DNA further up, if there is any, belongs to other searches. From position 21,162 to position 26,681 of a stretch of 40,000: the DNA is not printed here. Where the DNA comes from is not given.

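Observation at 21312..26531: Single 1,739-aa polypeptide combining four glycosyltransferase-like modules with a kinase-like and a methyltransferase module (WbdD-like chain-terminator logic?)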

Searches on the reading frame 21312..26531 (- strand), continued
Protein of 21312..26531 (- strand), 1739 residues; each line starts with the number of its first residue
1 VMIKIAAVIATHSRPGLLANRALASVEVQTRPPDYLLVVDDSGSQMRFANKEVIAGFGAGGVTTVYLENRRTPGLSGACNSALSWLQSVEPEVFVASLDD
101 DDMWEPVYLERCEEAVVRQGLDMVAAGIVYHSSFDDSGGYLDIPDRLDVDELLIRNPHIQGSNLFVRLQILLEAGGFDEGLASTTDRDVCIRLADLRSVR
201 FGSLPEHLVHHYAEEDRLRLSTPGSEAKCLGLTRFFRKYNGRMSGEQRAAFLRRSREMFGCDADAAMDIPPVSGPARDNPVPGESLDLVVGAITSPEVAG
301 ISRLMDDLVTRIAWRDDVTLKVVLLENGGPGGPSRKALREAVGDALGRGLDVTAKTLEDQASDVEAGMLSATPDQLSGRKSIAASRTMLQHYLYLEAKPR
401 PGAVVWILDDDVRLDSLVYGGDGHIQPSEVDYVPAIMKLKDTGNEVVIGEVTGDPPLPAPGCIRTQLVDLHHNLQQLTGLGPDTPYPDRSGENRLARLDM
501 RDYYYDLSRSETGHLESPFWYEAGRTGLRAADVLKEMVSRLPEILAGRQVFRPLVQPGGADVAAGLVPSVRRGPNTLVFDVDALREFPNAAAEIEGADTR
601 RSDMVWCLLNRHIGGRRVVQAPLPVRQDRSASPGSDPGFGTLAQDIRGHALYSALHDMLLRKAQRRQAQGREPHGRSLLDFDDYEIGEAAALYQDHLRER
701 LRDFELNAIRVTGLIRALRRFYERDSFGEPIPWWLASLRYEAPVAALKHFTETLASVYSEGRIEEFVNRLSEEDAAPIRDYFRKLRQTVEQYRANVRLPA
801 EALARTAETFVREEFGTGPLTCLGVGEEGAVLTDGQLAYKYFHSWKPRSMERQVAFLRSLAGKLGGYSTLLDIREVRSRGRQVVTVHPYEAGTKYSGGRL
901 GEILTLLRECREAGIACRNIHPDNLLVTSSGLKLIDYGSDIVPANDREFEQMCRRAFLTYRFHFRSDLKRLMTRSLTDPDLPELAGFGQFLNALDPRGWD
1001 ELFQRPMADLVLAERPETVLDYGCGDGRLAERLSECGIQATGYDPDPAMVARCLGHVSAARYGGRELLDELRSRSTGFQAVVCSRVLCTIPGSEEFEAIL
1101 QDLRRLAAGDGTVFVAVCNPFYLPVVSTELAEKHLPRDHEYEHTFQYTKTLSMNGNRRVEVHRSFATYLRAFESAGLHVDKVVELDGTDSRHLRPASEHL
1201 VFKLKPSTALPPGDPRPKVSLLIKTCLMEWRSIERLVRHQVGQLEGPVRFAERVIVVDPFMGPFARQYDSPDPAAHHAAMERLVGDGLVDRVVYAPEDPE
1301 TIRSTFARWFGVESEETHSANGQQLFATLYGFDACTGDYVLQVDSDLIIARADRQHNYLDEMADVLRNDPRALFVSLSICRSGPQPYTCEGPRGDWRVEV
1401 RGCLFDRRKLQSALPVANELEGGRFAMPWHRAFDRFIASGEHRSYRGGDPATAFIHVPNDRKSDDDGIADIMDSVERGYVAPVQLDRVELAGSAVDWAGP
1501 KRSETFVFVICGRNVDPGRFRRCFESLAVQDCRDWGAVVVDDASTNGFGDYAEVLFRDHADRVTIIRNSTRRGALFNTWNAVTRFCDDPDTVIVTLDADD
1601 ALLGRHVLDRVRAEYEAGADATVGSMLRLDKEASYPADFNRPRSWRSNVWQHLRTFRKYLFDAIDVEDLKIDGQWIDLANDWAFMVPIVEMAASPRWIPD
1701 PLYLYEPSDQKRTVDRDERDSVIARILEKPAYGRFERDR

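Call 12: find_encoding_contigs(protein=P0013, flank=10000, max_places=2)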
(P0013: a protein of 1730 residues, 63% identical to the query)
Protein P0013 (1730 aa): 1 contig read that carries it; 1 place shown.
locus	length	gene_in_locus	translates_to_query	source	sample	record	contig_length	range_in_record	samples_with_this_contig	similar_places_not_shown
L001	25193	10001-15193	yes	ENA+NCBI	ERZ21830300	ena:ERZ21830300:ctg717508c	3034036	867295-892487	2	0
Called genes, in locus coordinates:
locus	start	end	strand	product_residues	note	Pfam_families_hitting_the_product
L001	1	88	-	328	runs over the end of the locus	PF00291:PALP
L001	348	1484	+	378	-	-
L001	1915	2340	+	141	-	-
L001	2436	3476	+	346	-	PF00389:2-Hacid_dh, PF02826:2-Hacid_dh_C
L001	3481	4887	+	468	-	PF14417:MEDS (faint)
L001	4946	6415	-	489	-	PF07690:MFS_1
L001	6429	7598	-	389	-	PF01738:DLH (faint), PF00326:Peptidase_S9 (faint)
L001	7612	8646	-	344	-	PF01408:GFO_IDH_MocA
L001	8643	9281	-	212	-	PF00702:Hydrolase, PF13419:HAD_2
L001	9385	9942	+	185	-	PF02660:G3P_acyltransf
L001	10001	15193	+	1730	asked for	PF00535:Glycos_transf_2, PF13641:Glyco_tranf_2_3 (faint), PF08241:Methyltransf_11, PF08242:Methyltransf_12 (weak), PF13489:Methyltransf_23, PF13649:Methyltransf_25, PF13847:Methyltransf_31 (weak), PF00535:Glycos_transf_2, +1 more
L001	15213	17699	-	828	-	PF00501:AMP-binding, PF13193:AMP-binding_C (weak), PF00550:PP-binding, PF01553:Acyltransferase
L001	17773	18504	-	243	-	PF00753:Lactamase_B, PF23023:Anti-Pycsar_Apyc1 (weak)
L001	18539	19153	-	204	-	PF07978:NIPSNAP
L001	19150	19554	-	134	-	PF01850:PIN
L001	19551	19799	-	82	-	PF01402:RHH_1 (weak)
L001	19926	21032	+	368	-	PF01408:GFO_IDH_MocA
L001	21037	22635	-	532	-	-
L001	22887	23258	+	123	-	-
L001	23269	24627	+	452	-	-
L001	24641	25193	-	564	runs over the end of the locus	PF01839:FG-GAP (faint), PF13517:FG-GAP_3, PF07593:UnbV_ASPIC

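Call 13: find_encoding_contigs(protein=P0059, flank=10000, max_places=2)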
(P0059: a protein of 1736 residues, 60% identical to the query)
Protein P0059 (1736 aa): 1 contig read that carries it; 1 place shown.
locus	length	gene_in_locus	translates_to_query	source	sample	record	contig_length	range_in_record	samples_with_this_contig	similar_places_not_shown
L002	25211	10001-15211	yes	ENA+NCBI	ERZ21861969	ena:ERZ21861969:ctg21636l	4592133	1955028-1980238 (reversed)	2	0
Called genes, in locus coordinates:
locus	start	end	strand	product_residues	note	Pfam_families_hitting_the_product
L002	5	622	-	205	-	-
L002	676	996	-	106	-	-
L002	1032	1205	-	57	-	-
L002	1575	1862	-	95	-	-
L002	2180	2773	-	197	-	-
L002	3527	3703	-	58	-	-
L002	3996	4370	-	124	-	-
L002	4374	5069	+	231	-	-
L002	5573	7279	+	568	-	-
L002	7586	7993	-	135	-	PF01850:PIN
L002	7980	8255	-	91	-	PF22513:FitA-like_RHH (weak)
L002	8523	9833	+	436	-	PF03721:UDPG_MGDP_dh_N, PF00984:UDPG_MGDP_dh, PF03720:UDPG_MGDP_dh_C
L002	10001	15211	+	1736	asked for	PF00535:Glycos_transf_2, PF13641:Glyco_tranf_2_3 (faint), PF08241:Methyltransf_11 (weak), PF08242:Methyltransf_12 (weak), PF13489:Methyltransf_23, PF13649:Methyltransf_25 (weak), PF13847:Methyltransf_31, PF00535:Glycos_transf_2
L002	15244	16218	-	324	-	PF01073:3Beta_HSD, PF01370:Epimerase, PF02719:Polysacc_synt_2, PF04321:RmlD_sub_bind, PF08659:KR (faint), PF16363:GDP_Man_Dehyd, PF07993:NAD_binding_4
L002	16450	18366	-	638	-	PF03235:GmrSD_N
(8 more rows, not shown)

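Call 14: find_related_loci(query=window:21312-26531:-, collection=genome_contigs, flank=10000)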
Query window:21312-26531:- (1739 aa) in genome_contigs; peptide patterns used: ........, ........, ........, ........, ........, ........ (x = any residue, [..] = any of these).
30 stretches matched a pattern; 15 encode a relative of the query (tblastn E <= 1e-3); 14 distinct loci.
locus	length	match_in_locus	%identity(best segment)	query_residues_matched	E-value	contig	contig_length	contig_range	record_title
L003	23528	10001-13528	88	564-1739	0e+0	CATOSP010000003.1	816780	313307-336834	MAG: uncultured Dehalococcoidia bacterium isolate 286066b2-4084-4aa5-9e65-18c9001dea11 genome assembly, contig: contig_3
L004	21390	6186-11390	61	2-1737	0e+0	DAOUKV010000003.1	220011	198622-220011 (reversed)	MAG TPA_asm: Dehalococcoidia bacterium isolate S8_362 11998, whole genome shotgun sequence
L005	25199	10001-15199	58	1-1737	0e+0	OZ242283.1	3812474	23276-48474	MAG: Dehalococcoidia bacterium isolate d63046ed-7a55-4dc1-8bb2-d3050b7f4681 genome assembly, chromosome: 1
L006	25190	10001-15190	63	2-1737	0e+0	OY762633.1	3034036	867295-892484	MAG: Dehalococcoidia bacterium isolate 17254eae-7cb3-4ac9-839e-465292e2b3d4 genome assembly, chromosome: 1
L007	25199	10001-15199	55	2-1737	0e+0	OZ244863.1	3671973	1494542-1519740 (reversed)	MAG: Dehalococcoidia bacterium isolate 3ac3ff71-9198-4354-86db-d96921461c44 genome assembly, chromosome: 1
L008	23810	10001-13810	55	2-1276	0e+0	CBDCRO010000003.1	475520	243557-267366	MAG: Dehalococcoidia bacterium isolate 3ac3ff71-9198-4354-86db-d96921461c44 genome assembly, contig: contig_3, whole gen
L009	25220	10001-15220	65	4-1738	0e+0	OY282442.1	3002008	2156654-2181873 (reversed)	MAG: uncultured Dehalococcoidia bacterium genome assembly, chromosome: 1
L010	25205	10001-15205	39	5-1731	0e+0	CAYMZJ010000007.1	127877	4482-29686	MAG TPA_asm: uncultured Phycisphaeraceae bacterium isolate SRP215229_co1_209 genome assembly, contig: NODE_54_length_127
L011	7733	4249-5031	61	2-262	2e-90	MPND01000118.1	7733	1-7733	MAG: SAR202 cluster bacterium bin90 NODE_7382_length_7733_cov_15.8763_ID_14763, whole genome shotgun sequence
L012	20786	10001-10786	58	1-262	3e-89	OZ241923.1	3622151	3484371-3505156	MAG: Dehalococcoidia bacterium isolate 97b7e7e8-eacd-433b-a875-92d102a9312a genome assembly, chromosome: 1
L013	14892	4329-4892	60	75-262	9e-65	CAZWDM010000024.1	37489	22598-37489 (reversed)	MAG TPA_asm: uncultured Dehalococcoidia bacterium isolate SRP109090_co1_127 genome assembly, contig: NODE_1410_length_37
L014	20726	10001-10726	28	4-254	3e-16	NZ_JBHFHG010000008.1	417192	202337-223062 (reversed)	Herbiconiux liukaitaii strain P20 Scaffold5_1, whole genome shotgun sequence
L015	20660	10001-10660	27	4-229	1e-15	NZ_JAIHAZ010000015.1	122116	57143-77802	Enterobacter sp. RIT637 NODE_15_length_122116_cov_15.884006, whole genome shotgun sequence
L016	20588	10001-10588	26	8-212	2e-5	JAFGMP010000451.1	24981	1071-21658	MAG: Candidatus Latescibacterota bacterium isolate Zod_Metabat.481 k87_10358146, whole genome shotgun sequence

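Call 40: find_encoding_contigs(protein=P0047, flank=8000, max_places=1)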
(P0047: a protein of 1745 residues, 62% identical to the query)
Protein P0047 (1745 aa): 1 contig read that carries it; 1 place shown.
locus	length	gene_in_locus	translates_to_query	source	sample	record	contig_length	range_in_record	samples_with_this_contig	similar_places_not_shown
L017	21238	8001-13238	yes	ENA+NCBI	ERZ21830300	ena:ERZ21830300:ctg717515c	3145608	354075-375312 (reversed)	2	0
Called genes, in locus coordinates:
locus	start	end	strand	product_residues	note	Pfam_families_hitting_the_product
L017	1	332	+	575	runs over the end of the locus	PF00860:Xan_ur_permease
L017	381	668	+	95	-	PF07045:DUF1330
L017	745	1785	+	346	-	PF01118:Semialdhyde_dh, PF02774:Semialdhyde_dhC, PF22698:Semialdhyde_dhC_1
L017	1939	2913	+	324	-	-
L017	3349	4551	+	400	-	PF13356:Arm-DNA-bind_3, PF22022:Phage_int_M, PF00589:Phage_integrase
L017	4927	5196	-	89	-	-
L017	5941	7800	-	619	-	PF12802:MarR_2 (faint), PF13814:Replic_Relax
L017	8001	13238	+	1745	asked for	PF00535:Glycos_transf_2, PF13641:Glyco_tranf_2_3 (weak), PF08241:Methyltransf_11, PF08242:Methyltransf_12, PF13489:Methyltransf_23, PF13649:Methyltransf_25, PF13847:Methyltransf_31 (weak), PF00535:Glycos_transf_2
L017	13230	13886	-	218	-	PF01073:3Beta_HSD, PF01370:Epimerase, PF04321:RmlD_sub_bind, PF07993:NAD_binding_4 (weak), PF16363:GDP_Man_Dehyd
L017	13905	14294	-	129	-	PF01370:Epimerase, PF16363:GDP_Man_Dehyd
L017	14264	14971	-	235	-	PF03720:UDPG_MGDP_dh_C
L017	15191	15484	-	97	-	-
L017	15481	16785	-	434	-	PF13599:Pentapeptide_4 (faint), PF00805:Pentapeptide, PF13576:Pentapeptide_3 (faint), PF00805:Pentapeptide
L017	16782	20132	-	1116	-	PF02384:N6_Mtase, PF07669:Eco57I (faint), PF18135:Type_ISP_C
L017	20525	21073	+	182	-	-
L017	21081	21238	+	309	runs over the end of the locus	PF01867:Cas_Cas1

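Call 41: find_encoding_contigs(protein=P0061, flank=8000, max_places=1)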
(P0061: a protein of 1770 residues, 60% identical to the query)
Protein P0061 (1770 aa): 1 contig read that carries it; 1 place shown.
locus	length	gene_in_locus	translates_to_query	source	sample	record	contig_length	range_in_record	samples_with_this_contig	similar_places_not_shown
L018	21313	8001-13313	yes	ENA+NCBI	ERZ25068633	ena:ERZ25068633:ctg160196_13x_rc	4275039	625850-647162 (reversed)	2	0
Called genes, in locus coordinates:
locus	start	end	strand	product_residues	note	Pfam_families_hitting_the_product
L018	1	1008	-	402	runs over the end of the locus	PF02515:CoA_transf_3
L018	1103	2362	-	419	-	PF02515:CoA_transf_3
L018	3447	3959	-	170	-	PF13358:DDE_3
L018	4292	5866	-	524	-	PF00732:GMC_oxred_N, PF00890:FAD_binding_2 (faint), PF01266:DAO (faint), PF05834:Lycopene_cycl (weak), PF07992:Pyr_redox_2 (faint), PF13450:NAD_binding_8 (faint), PF05199:GMC_oxred_C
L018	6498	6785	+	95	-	PF13358:DDE_3 (weak)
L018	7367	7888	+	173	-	PF01370:Epimerase, PF16363:GDP_Man_Dehyd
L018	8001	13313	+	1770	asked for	PF00535:Glycos_transf_2, PF13489:Methyltransf_23, PF07021:MetW, PF08241:Methyltransf_11, PF08242:Methyltransf_12, PF13649:Methyltransf_25, PF13847:Methyltransf_31, PF00535:Glycos_transf_2, +1 more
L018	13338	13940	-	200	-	-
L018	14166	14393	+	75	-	-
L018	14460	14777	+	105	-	PF02661:Fic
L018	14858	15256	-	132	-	PF01850:PIN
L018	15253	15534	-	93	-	PF02604:PhdYeFM_antitox (weak)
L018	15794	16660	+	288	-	PF00106:adh_short, PF08659:KR, PF13561:adh_short_C2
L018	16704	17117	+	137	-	PF01243:PNPOx_N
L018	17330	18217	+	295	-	PF00561:Abhydrolase_1, PF12697:Abhydrolase_6 (weak)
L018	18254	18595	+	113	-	PF07883:Cupin_2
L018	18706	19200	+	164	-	PF13577:SnoaL_4, PF12680:SnoaL_2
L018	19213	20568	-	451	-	PF01425:Amidase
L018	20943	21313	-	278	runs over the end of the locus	PF00702:Hydrolase (faint), PF13344:Hydrolase_6, PF13242:Hydrolase_like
